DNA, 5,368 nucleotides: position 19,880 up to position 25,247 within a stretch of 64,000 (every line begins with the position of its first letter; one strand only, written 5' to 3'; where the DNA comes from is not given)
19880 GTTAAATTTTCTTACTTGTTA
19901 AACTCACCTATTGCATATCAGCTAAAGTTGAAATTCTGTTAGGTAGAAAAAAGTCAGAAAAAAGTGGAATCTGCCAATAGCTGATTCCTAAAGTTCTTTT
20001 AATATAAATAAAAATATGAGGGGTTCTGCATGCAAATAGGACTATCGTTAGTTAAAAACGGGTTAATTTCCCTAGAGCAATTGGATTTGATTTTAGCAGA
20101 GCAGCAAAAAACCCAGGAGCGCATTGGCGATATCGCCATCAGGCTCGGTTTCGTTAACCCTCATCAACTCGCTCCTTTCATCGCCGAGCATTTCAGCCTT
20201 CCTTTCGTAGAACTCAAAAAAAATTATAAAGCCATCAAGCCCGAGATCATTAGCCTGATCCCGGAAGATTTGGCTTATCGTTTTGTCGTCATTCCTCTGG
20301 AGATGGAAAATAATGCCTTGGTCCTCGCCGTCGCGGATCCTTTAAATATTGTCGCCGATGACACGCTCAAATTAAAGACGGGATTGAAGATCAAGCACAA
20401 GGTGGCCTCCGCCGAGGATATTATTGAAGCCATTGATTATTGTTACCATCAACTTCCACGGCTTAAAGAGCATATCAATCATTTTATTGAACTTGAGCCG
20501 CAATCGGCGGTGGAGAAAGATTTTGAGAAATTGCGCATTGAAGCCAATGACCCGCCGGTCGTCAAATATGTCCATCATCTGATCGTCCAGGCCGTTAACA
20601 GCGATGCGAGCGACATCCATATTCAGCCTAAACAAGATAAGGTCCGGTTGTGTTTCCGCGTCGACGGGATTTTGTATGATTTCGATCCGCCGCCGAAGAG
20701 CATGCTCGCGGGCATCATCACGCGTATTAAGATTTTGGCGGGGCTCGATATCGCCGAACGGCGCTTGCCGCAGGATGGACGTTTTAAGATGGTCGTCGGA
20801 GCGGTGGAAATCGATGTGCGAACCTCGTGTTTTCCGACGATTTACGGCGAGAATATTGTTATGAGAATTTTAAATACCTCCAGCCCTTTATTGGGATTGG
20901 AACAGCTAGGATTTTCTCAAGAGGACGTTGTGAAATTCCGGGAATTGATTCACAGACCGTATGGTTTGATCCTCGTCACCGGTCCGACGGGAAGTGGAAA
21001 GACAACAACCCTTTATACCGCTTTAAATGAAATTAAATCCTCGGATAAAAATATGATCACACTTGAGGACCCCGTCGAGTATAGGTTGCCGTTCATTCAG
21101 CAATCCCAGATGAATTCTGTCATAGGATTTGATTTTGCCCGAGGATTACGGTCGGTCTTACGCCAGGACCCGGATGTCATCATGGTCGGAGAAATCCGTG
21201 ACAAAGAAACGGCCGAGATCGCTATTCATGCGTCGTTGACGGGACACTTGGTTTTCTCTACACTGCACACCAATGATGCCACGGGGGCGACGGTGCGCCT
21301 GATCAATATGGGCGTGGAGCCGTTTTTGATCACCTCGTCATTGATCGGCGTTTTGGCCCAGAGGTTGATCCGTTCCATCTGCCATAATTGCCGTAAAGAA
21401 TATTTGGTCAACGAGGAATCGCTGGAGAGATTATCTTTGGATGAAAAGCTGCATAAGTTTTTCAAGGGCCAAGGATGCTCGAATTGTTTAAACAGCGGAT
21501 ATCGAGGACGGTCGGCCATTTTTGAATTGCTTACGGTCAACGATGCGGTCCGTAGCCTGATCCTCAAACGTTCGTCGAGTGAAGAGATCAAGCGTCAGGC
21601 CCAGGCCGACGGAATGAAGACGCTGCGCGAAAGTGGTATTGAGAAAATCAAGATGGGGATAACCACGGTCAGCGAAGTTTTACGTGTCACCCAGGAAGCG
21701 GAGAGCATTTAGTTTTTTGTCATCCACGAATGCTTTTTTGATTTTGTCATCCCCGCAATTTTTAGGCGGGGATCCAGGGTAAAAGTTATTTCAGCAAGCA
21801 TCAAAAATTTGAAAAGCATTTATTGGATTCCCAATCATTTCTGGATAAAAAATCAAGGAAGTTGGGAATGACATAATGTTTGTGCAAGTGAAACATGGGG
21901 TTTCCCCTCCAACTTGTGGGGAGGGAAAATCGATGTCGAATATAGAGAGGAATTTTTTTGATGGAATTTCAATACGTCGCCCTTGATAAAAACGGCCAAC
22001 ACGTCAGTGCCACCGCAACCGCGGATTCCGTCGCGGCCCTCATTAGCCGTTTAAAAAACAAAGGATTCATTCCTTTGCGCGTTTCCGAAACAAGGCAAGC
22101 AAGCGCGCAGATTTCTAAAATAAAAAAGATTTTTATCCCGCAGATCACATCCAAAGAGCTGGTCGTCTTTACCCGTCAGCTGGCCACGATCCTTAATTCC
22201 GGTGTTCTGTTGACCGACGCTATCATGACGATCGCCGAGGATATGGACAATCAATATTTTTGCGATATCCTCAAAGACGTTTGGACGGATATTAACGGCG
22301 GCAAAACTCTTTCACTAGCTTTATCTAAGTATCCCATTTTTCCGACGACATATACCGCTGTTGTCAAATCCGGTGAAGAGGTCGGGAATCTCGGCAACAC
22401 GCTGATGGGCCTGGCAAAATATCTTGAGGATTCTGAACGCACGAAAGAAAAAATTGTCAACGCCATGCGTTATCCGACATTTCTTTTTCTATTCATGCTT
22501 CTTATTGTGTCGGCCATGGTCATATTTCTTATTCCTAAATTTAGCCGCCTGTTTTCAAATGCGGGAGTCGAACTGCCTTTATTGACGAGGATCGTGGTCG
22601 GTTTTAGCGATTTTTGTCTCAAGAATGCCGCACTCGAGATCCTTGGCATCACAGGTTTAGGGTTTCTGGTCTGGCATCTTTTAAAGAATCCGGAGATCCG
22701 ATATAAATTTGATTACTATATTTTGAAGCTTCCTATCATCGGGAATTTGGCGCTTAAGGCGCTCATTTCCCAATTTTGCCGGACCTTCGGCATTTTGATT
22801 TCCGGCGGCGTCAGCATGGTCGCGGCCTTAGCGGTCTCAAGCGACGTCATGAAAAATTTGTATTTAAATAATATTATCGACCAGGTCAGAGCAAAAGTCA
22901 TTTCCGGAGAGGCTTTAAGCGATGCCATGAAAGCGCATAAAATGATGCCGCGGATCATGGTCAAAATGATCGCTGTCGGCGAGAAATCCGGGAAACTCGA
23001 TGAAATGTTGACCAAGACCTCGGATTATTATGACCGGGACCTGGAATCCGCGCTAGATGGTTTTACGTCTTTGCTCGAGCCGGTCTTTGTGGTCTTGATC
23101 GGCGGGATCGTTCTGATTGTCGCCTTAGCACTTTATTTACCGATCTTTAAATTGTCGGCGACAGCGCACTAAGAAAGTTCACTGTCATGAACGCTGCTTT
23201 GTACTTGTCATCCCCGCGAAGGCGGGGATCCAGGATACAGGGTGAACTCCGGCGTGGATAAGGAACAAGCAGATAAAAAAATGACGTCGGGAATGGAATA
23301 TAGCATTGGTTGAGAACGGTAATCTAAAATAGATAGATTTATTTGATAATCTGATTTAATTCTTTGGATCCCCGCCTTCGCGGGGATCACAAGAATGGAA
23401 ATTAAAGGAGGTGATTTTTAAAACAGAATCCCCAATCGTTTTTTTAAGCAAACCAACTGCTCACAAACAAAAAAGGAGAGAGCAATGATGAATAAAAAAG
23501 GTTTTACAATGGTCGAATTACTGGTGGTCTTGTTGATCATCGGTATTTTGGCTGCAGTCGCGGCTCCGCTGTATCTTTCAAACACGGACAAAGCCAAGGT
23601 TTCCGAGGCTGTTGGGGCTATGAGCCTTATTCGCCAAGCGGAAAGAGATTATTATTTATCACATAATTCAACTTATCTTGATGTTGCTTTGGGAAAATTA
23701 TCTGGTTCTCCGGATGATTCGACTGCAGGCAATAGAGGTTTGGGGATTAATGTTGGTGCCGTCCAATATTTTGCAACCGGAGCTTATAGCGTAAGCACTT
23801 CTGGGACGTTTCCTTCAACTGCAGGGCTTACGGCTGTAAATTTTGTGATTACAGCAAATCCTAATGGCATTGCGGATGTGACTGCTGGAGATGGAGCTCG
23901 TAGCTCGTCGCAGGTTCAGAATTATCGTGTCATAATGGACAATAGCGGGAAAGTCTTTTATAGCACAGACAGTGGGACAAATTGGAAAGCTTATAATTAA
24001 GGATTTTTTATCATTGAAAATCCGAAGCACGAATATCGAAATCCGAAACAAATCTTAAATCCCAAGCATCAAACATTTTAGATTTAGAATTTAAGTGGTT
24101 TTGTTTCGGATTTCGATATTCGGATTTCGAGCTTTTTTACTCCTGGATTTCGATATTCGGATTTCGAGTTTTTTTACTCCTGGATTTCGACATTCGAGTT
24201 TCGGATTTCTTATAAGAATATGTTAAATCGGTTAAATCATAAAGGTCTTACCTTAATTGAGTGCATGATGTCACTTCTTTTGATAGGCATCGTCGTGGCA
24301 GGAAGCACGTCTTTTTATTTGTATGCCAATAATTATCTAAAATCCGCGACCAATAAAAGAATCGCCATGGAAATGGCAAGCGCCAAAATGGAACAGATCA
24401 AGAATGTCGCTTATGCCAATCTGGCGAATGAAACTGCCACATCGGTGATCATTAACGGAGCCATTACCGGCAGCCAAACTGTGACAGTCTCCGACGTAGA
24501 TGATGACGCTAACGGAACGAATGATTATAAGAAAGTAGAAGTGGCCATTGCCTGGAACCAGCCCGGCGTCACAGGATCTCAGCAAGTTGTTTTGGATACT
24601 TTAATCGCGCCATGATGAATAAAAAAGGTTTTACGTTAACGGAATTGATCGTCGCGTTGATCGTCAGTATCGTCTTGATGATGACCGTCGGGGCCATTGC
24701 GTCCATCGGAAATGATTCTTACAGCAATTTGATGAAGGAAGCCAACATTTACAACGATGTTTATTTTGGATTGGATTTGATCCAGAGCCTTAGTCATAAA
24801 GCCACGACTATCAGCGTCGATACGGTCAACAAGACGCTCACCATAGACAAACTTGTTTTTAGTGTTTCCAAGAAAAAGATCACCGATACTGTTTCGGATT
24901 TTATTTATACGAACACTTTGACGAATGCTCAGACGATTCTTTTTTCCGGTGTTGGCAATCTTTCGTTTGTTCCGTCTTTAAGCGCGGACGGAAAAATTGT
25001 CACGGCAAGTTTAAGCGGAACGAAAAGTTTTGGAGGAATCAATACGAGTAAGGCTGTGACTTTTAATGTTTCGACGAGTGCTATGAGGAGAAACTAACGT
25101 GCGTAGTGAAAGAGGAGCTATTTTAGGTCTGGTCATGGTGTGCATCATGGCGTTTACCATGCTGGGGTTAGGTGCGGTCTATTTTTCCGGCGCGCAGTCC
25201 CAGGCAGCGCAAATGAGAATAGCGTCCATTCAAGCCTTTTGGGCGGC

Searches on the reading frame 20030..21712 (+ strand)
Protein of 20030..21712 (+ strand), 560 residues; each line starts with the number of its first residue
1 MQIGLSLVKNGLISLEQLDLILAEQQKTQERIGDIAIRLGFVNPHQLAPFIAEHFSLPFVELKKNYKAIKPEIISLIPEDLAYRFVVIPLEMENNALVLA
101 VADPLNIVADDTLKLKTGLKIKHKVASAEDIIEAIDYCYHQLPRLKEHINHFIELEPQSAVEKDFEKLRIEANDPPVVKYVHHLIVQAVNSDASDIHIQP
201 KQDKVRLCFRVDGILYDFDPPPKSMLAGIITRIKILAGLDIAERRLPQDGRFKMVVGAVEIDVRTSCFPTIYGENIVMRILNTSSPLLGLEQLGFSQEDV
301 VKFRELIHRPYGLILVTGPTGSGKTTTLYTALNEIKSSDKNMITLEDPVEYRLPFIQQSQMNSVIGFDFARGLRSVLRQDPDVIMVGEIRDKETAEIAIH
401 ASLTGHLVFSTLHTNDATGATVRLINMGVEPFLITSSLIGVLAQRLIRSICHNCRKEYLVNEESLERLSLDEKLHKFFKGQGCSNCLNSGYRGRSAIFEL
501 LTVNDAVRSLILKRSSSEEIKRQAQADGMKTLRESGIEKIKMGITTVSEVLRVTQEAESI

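Call 4: search_protein_families(library=pfam, proteins=[window:20030-21712:+], max_evalue=0.01)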
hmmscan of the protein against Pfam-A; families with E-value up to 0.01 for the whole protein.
window:20030-21712:+ (560 aa): 7 families
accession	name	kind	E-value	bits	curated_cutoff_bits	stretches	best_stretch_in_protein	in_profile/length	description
PF00437.27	T2SSE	-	9.2e-132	439.6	24.9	1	172-552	3-370/370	Type II/IV secretion system protein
PF05157.20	MshEN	-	2.4e-16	59.9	23.1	1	56-142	2-87/90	MshEN domain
PF25199.1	nSTAND_NTPase5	-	0.00013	22.3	34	1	309-354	39-85/145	Novel STAND NTPase 5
PF13191.12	AAA_16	-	0.00048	21.1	32.6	1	308-359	22-67/167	AAA ATPase domain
PF13401.12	AAA_22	-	0.0018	19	27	1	311-343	5-37/130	AAA domain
PF13476.12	AAA_23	-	0.0067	17.5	27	0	310-328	18-36/201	AAA domain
PF20720.3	nSTAND3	-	0.0095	16.1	27.2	0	311-353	17-59/155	Novel STAND NTPase 3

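Call 72: search_protein_families(library=ncbifam, proteins=[window:20030-21712:+], max_evalue=0.00001)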
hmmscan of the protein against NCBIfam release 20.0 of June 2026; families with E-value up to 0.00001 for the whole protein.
window:20030-21712:+ (560 aa): 20 families
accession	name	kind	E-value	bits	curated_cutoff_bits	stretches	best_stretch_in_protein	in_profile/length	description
TIGR02538.1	type_IV_pilB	equivalog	2.4e-181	604.2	675.65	1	3-555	2-563/564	type IV-A pilus assembly ATPase PilB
TIGR02533.1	type_II_gspE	equivalog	2.1e-177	590.7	630.25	1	77-554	4-486/486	type II secretion system ATPase GspE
NF053534.1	T4PilAsmATPsTfpB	equivalog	4.2e-140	467.9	850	1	45-554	66-582/584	type IV pilus assembly ATPase TfpB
NF007755.0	PRK10436.1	equivalog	2.1e-132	442.1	617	1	81-555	13-460/465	type II secretion system protein GspE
NF041000.1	ATPase_ComGA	equivalog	2.4e-77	259.6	300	1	183-448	2-266/267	competence type IV pilus ATPase ComGA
TIGR01420.1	pilT_fam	subfamily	4.6e-54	183.9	319.1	1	182-476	3-300/343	PilT/PilU family type 4a pilus ATPase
TIGR02525.1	plasmid_TraJ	equivalog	2.7e-25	89.1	368.3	1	276-428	120-273/372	plasmid transfer ATPase TraJ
TIGR02524.1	dot_icm_DotB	equivalog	1.1e-21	77.4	463.3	1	273-471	102-311/358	Dot/Icm type IV secretion system ATPase DotB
NF008411.1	PRK11234.1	equivalog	7.5e-16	57.7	1170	1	3-141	484-619/723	cyclic di-3',5'-guanylate-activated glycosyltransferase NfrB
NF058587.1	archaellum_moto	equivalog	2.1e-15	56.5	550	1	314-425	278-394/527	archaellum flagellar ATPase motor FlaI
NF012033.0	PRK15489.1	equivalog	1.3e-14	53.4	537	1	2-137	492-625/703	glycosyl transferase family protein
TIGR02782.1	TrbB_P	equivalog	1.5e-14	54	304.55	1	314-426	139-254/303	P-type conjugative transfer ATPase TrbB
NF053729.1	c-di-GMP_motif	domain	5.8e-14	51.6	38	1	3-53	2-52/53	cyclic di-GMP-binding domain-containing protein, MshE-related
TIGR02788.1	VirB11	equivalog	5.4e-13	48.6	249.95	1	313-428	146-266/308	P-type DNA transfer ATPase VirB11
NF010407.0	PRK13833.1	subfamily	7.3e-13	48.6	499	1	300-430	134-265/323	conjugal transfer protein TrbB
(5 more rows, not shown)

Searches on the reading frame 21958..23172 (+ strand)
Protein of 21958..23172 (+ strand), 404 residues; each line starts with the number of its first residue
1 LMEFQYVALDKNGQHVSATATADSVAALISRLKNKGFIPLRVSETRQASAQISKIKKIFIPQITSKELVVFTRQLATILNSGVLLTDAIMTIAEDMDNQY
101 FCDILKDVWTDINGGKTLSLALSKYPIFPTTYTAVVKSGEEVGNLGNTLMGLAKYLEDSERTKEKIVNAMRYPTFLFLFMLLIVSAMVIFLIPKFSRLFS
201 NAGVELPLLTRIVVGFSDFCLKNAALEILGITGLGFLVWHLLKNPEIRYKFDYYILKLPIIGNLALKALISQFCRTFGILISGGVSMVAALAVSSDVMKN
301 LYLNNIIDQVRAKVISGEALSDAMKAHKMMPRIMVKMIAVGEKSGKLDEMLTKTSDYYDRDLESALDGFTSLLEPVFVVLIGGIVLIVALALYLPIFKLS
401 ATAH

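Call 4: search_protein_families(library=pfam, proteins=[window:21958-23172:+], max_evalue=0.01)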
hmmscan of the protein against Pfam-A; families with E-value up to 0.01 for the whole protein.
window:21958-23172:+ (404 aa): 1 family
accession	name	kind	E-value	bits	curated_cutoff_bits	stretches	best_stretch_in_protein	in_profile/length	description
PF00482.28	T2SSF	-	1.5e-58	196.6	25.2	2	273-395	1-125/125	Type II secretion system (T2SS), protein F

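Call 72: search_protein_families(library=ncbifam, proteins=[window:21958-23172:+], max_evalue=0.00001)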
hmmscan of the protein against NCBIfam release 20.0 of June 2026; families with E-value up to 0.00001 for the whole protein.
window:21958-23172:+ (404 aa): 6 families
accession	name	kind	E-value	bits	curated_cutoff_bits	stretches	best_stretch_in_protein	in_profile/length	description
TIGR02120.1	GspF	equivalog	1.1e-107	360.8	424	1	4-400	1-398/401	type II secretion system inner membrane protein GspF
NF052607.1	T4PiliAsmPilCThrm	equivalog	3.2e-87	293.3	700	1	1-399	1-400/406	type IV pilus assembly protein PilC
NF007861.0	PRK10573.1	equivalog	1.5e-74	251.5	401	1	4-400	7-395/401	protein transport protein HofC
NF052606.1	T4PiliAsmPilCMyx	equivalog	2.5e-74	250.6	700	1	3-401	21-416/419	type IV pilus assembly protein PilC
NF047826.1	T3SSXpsF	equivalog_domain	4.2e-72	243.2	650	1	1-400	1-401/405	type II secretion system protein XpsF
NF041012.2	T4P_ComGB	equivalog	1.2e-46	159.6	240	2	140-399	72-330/332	competence type IV pilus assembly protein ComGB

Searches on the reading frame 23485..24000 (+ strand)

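Call 8: search_protein_families(library=pfam, proteins=[window:23485-24000:+], max_evalue=0.001)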
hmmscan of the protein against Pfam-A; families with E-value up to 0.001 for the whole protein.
window:23485-24000:+ (171 aa): 1 family
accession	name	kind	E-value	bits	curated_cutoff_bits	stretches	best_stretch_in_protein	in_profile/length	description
PF07963.17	N_methyl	-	1.1e-08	34.7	21.2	1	1-26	1-26/27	Prokaryotic N-terminal methylation motif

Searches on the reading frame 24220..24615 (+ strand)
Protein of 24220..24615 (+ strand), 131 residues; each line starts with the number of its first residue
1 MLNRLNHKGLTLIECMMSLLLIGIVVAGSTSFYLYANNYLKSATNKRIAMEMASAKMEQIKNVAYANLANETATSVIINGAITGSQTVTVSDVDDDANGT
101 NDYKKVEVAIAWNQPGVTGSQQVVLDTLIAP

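Call 8: search_protein_families(library=pfam, proteins=[window:24220-24615:+], max_evalue=0.001)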
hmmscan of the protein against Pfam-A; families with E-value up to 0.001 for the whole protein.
window:24220-24615:+ (131 aa): 1 family
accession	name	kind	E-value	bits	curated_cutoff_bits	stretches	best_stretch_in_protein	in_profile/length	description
PF07963.17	N_methyl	-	8.3e-06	25.6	21.2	1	6-29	3-26/27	Prokaryotic N-terminal methylation motif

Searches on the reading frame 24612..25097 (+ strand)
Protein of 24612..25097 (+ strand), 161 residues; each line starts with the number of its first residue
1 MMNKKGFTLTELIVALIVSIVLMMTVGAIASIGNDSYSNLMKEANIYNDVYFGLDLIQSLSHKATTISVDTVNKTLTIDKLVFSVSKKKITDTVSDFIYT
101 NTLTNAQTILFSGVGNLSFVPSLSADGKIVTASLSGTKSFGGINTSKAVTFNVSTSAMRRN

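Call 8: search_protein_families(library=pfam, proteins=[window:24612-25097:+], max_evalue=0.001)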
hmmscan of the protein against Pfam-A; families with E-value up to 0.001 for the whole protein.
window:24612-25097:+ (161 aa): 1 family
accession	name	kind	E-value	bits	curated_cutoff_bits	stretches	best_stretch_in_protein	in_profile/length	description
PF07963.17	N_methyl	-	2.2e-05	24.2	21.2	1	1-25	1-25/27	Prokaryotic N-terminal methylation motif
